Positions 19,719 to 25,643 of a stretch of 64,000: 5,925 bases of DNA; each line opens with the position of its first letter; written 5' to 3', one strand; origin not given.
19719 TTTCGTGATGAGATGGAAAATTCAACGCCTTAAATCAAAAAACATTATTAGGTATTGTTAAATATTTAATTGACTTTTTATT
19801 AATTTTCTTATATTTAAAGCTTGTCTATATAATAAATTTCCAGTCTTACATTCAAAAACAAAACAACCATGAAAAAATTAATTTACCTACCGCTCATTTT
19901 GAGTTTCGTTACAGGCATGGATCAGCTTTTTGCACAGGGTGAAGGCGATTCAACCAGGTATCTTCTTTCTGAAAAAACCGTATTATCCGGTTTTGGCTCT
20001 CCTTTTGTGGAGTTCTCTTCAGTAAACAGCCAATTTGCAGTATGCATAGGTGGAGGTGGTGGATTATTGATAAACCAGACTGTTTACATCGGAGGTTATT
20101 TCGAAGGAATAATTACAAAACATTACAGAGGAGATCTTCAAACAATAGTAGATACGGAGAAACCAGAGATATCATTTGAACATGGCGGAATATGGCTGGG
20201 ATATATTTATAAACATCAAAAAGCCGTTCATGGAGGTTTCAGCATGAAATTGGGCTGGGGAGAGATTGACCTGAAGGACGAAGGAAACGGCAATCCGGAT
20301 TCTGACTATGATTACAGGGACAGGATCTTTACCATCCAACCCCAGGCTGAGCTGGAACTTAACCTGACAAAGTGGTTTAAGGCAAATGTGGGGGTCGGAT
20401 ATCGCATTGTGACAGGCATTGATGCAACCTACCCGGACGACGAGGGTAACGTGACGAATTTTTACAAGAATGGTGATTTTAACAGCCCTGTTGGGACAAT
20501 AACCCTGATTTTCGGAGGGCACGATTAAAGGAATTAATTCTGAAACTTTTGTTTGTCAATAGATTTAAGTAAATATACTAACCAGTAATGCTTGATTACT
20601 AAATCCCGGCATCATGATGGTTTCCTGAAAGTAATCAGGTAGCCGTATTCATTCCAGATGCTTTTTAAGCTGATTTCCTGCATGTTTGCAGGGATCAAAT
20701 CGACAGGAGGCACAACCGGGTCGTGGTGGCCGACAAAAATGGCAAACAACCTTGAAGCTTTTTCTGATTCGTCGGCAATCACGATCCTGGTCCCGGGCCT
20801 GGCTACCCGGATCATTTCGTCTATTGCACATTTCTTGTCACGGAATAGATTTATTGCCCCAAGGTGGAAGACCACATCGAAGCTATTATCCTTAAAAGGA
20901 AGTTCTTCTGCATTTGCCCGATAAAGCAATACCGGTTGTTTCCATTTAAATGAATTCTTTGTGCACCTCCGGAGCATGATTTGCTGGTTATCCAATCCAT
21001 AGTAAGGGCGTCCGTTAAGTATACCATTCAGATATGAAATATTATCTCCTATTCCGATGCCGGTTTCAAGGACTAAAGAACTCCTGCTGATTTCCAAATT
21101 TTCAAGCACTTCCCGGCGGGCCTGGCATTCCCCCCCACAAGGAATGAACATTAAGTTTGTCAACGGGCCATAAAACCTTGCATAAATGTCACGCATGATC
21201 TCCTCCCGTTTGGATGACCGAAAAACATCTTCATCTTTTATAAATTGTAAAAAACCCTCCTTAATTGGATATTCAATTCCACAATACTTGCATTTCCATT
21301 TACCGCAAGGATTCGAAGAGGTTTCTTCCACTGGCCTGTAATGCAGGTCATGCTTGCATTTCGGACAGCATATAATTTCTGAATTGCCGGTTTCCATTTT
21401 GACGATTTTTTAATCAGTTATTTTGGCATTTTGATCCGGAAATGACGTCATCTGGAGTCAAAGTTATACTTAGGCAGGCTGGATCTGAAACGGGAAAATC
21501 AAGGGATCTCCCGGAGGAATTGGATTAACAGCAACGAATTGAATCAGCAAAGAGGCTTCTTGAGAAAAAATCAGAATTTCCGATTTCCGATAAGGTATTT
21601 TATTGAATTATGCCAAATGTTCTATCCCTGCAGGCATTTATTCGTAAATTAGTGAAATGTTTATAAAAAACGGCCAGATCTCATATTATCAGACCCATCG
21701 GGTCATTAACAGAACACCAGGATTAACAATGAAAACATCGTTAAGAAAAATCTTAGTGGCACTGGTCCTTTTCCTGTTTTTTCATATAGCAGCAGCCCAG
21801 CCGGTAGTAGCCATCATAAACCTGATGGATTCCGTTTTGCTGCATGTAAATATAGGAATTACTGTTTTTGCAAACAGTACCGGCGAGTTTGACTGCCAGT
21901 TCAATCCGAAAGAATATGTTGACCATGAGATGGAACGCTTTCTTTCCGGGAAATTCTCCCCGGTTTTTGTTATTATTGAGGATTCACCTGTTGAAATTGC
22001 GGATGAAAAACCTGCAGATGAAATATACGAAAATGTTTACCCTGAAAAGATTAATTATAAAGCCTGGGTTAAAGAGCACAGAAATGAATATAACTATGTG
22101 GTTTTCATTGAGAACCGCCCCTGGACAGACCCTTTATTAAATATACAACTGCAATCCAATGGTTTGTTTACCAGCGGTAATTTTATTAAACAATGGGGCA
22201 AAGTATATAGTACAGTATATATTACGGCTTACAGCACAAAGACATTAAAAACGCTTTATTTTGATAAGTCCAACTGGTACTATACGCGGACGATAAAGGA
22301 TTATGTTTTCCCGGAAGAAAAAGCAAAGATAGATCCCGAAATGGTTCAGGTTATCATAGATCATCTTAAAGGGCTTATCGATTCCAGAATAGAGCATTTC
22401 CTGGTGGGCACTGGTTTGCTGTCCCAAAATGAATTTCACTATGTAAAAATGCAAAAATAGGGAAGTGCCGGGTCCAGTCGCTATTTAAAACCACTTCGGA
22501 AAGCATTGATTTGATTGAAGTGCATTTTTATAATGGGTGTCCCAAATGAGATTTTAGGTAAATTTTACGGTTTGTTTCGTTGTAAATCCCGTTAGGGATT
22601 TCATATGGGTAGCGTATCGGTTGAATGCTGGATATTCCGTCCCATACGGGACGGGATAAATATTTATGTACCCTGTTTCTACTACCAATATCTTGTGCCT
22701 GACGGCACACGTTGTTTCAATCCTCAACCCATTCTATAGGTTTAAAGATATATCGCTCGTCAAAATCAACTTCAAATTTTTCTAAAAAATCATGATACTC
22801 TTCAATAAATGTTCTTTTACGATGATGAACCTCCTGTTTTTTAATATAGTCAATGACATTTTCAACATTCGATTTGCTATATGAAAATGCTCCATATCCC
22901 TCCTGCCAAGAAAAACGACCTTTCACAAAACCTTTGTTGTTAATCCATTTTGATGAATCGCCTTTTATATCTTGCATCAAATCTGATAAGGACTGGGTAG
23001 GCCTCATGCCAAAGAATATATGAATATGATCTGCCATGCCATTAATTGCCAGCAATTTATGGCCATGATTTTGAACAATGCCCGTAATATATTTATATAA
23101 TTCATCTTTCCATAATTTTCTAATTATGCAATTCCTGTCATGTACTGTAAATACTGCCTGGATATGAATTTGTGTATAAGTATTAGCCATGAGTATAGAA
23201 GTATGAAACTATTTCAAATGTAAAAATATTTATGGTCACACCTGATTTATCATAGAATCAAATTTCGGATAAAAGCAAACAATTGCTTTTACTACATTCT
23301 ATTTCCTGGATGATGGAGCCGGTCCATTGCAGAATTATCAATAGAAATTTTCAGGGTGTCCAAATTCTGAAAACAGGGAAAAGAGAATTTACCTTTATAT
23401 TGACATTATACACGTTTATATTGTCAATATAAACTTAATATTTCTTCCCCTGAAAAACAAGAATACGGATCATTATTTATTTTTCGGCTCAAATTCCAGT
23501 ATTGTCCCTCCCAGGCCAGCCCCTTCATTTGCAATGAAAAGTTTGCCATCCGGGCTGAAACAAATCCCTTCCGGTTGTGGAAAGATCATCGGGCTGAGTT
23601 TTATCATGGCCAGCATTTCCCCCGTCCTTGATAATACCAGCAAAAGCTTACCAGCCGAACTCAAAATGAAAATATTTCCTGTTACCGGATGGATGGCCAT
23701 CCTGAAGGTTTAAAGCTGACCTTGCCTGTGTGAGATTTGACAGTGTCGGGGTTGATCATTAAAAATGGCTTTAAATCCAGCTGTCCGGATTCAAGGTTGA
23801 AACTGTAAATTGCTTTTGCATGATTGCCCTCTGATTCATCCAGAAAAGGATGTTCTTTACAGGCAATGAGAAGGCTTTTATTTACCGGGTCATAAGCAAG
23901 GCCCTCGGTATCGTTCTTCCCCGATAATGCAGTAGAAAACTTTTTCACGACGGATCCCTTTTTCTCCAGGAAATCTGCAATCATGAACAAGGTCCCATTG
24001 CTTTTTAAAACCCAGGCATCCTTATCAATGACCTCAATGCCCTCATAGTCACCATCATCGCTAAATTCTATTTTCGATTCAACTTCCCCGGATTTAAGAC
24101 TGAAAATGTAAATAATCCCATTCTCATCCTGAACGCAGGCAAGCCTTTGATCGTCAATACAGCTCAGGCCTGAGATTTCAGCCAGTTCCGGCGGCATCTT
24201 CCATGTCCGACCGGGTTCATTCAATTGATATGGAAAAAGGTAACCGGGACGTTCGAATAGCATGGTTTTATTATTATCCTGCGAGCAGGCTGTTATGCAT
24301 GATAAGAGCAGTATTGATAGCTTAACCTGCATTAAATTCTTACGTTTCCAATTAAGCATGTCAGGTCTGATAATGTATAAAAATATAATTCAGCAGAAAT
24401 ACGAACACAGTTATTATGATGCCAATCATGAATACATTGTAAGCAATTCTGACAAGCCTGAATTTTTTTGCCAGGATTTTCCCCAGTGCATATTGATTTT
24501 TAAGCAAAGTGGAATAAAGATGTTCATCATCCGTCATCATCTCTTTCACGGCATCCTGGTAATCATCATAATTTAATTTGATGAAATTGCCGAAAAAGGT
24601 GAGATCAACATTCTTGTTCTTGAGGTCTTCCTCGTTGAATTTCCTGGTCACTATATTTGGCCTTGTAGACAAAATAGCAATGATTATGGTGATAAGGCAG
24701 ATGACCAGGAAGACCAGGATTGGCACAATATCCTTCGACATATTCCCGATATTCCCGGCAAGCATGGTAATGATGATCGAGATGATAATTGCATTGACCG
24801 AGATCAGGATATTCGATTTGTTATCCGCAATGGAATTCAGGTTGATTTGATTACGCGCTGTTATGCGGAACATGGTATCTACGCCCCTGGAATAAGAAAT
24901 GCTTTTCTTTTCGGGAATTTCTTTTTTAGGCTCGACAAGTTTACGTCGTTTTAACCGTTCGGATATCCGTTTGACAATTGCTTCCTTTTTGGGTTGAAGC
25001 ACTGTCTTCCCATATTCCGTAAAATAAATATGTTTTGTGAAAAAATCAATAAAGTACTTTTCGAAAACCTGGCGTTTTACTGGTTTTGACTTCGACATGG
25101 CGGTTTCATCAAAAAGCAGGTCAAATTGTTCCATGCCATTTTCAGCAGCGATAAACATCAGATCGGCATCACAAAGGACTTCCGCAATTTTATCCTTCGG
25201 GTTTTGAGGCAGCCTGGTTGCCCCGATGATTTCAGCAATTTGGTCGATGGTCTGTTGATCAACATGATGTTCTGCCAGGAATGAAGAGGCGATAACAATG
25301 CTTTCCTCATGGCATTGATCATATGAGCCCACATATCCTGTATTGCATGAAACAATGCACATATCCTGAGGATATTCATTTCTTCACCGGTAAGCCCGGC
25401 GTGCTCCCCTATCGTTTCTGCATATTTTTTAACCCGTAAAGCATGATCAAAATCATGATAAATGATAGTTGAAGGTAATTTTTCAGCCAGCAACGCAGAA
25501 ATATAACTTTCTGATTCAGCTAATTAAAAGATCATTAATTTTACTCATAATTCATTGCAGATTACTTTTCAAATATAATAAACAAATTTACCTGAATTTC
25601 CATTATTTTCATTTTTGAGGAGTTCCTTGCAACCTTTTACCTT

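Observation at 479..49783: Reading-frame disruptions are confined to three contiguous blocks alternating with clean blocks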

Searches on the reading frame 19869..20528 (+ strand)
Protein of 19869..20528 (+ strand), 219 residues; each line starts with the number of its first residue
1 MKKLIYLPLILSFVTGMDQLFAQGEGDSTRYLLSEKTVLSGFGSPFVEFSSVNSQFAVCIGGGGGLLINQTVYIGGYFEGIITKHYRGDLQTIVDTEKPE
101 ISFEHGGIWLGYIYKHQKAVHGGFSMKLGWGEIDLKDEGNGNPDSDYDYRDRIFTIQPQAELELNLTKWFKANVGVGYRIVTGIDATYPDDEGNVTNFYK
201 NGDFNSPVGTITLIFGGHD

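Call 5: search_protein_families(library=pfam, proteins=[window:19869-20528:+])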
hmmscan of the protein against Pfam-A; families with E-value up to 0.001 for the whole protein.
window:19869-20528:+ (219 aa): 0 families

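Call 68: find_encoding_contigs(protein=window:19869-20528:+, flank=10000, max_places=10)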
Protein window:19869-20528:+ (219 aa): 3 contigs read that carry it; 3 places shown.
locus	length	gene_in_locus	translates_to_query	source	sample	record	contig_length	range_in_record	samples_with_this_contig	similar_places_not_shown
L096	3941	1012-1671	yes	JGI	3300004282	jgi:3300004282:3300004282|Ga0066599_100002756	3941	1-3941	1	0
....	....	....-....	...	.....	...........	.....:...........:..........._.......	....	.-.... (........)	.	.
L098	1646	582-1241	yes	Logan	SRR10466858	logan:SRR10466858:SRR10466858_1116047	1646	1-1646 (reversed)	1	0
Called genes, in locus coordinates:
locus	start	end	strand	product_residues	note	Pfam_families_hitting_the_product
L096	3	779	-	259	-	?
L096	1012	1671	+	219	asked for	-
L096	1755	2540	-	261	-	PF03966:Trm112p (faint), PF01209:Ubie_methyltran, PF13847:Methyltransf_31, PF08241:Methyltransf_11, PF08242:Methyltransf_12 (weak), PF13649:Methyltransf_25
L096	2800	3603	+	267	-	-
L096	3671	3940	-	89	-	?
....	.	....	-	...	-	?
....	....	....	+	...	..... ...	-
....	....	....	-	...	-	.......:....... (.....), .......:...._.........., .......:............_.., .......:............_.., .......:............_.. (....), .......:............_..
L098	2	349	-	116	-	?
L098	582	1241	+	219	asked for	-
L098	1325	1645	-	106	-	?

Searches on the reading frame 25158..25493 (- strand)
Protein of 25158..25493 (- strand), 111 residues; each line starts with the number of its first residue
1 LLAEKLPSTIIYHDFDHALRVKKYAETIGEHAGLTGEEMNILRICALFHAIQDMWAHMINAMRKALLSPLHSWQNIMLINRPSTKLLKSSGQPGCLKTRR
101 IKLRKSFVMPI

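Call 21: search_protein_families(library=pfam, proteins=[window:25158-25493:-], max_evalue=0.01)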
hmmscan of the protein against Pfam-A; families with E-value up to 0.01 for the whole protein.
window:25158-25493:- (111 aa): 1 family
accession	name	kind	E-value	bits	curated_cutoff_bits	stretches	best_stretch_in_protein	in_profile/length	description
PF01966.28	HD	-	0.0025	18.5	22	1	15-49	2-34/116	HD domain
